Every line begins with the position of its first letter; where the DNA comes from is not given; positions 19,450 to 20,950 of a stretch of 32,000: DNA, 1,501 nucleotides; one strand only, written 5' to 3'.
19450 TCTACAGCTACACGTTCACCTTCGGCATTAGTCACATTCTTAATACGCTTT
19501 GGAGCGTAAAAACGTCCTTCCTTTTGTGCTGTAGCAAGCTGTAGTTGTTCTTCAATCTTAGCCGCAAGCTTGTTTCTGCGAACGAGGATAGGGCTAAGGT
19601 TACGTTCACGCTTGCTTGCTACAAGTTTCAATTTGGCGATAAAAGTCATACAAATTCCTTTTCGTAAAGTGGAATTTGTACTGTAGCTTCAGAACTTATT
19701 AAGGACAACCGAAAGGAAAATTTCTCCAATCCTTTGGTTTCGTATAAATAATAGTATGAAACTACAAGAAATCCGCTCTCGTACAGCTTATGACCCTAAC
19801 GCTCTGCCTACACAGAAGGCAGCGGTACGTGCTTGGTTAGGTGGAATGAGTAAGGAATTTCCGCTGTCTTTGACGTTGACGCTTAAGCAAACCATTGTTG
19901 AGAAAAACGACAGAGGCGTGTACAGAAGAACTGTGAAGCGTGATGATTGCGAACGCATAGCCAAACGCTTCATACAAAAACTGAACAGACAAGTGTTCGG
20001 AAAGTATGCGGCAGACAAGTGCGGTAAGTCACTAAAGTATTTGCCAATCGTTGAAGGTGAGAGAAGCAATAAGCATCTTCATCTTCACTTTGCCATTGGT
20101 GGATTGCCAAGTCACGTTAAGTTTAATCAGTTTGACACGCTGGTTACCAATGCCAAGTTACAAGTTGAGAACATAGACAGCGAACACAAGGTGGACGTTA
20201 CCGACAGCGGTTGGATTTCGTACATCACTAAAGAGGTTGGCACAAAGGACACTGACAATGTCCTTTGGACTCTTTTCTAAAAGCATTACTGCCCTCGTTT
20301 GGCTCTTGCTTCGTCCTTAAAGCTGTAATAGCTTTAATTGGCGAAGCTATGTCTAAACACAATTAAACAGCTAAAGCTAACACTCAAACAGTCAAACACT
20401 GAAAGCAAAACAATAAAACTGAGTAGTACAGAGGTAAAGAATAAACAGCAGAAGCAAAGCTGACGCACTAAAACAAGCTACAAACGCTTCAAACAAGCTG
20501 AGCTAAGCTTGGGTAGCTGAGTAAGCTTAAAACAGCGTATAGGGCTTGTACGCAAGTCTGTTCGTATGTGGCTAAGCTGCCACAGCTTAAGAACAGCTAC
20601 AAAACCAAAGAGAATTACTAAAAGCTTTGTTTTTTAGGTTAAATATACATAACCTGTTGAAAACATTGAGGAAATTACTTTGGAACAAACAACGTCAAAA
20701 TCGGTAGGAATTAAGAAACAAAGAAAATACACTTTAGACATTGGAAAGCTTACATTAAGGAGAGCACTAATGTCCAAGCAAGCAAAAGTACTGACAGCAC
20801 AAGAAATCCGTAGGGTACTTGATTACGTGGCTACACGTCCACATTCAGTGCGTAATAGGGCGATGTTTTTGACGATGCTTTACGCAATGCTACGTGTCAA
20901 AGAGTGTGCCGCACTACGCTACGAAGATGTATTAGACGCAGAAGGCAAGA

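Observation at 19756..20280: Small (174 aa) protein carrying all three HUH rolling-circle motifs inside an integrated island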

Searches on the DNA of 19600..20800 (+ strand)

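Call 75: search_rna_families(source=window, start=19600, end=20800, threshold=evalue, max_evalue=1)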
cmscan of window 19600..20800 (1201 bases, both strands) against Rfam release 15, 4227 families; matches with E-value up to 1: 1.
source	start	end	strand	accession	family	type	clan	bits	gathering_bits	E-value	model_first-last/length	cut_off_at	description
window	20307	20348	+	RF03936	mir-4079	Gene; miRNA;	-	21.8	62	0.089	1-51/51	no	mir-4079 microRNA precursor family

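Call 87: build_rna_model(alignment_id=A4, structure=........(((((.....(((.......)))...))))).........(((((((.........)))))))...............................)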
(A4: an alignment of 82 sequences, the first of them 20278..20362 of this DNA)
Model R1 built from alignment A4 (82 sequences, 102 columns); structure: as given.
model positions 85; base pairs 15; branch points 1; effective number of sequences 2.57; information 0.669 bits per position. Calibrated on 0.2 Mb of random sequence (short: E-values are rough).
structure used (alignment columns):
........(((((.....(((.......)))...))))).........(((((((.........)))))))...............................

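Call 88: search_with_rna_model(model_id=R1, sources=[window, L028, L057, L094, L004, L008, L013, L015, L016, L017, L018, L010, L012, L014, L102, L103, L106, L107, L108, L110, L101, L007, L056, L034], max_evalue=1)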
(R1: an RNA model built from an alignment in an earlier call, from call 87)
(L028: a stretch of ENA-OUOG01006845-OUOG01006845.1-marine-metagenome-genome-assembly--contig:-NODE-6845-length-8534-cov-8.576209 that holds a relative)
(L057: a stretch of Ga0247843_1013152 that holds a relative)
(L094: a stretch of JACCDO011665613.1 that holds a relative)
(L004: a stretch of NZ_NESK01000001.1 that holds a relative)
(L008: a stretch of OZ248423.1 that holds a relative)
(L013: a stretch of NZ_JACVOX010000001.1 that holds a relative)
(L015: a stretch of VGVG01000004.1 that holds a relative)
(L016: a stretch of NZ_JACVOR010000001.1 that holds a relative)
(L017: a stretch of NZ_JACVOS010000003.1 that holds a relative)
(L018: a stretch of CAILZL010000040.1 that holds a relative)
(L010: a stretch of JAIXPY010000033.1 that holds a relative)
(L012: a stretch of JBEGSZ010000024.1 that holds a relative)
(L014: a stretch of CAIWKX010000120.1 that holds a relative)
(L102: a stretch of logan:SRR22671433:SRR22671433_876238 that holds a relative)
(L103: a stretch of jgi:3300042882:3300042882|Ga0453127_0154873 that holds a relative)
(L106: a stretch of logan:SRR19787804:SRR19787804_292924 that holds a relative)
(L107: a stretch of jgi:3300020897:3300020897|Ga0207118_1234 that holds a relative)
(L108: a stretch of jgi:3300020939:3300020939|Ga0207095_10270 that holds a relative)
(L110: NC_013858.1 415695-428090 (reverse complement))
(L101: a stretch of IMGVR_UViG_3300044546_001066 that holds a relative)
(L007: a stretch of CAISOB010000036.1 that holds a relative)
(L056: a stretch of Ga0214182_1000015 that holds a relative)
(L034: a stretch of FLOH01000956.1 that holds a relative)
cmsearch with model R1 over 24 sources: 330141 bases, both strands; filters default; matches with E-value up to 1: 31.
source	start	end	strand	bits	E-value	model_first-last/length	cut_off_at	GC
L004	10523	10607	+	107.7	4.1e-27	1-85/85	no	0.38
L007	10523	10607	+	106.3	1e-26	1-85/85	no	0.39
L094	3468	3552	+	103.2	7.8e-26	1-85/85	no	0.41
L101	10523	10607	+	102.5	1.3e-25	1-85/85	no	0.36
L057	3267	3350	+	98.6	1.6e-24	1-85/85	no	0.38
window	20278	20362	+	98.2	2e-24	1-85/85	no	0.4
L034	6523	6607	+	97.6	2.9e-24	1-85/85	no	0.41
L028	3379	3463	+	96.8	4.9e-24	1-85/85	no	0.42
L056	6523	6607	+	93.8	3.6e-23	1-85/85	no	0.36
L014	844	931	+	78.1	9.8e-19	1-85/85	no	0.32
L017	10531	10618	+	77.2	1.7e-18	1-85/85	no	0.35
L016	10522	10609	+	76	4e-18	1-85/85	no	0.35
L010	3301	3388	+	75.4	5.9e-18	1-85/85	no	0.32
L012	2390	2478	+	74.9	7.7e-18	1-85/85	no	0.38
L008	10520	10603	+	69.4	2.9e-16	1-85/85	no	0.36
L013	10522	10608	+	65.8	3e-15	1-85/85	no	0.37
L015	10523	10609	+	62.6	2.5e-14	1-85/85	no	0.43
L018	10463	10545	+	59.9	1.4e-13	1-85/85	no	0.4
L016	12131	12218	+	39.8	6.9e-08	1-85/85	no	0.35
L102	2494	2584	+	38.9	1.2e-07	1-85/85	no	0.46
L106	1943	2029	+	23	0.004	1-85/85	no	0.34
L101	1417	1501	-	21.5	0.011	1-85/85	no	0.31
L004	14541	14648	-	20.4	0.021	1-85/85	no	0.33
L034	6538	6627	-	19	0.054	1-85/85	no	0.4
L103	814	869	+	18.6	0.068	1-85/85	no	0.27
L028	3394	3477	-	17.6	0.13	1-85/85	no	0.43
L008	15770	15836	+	17.3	0.16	1-85/85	no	0.31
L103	162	240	+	17.1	0.18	1-85/85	no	0.27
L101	13939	14032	-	16.9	0.21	1-85/85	no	0.31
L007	10538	10597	-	15.9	0.41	1-85/85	no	0.42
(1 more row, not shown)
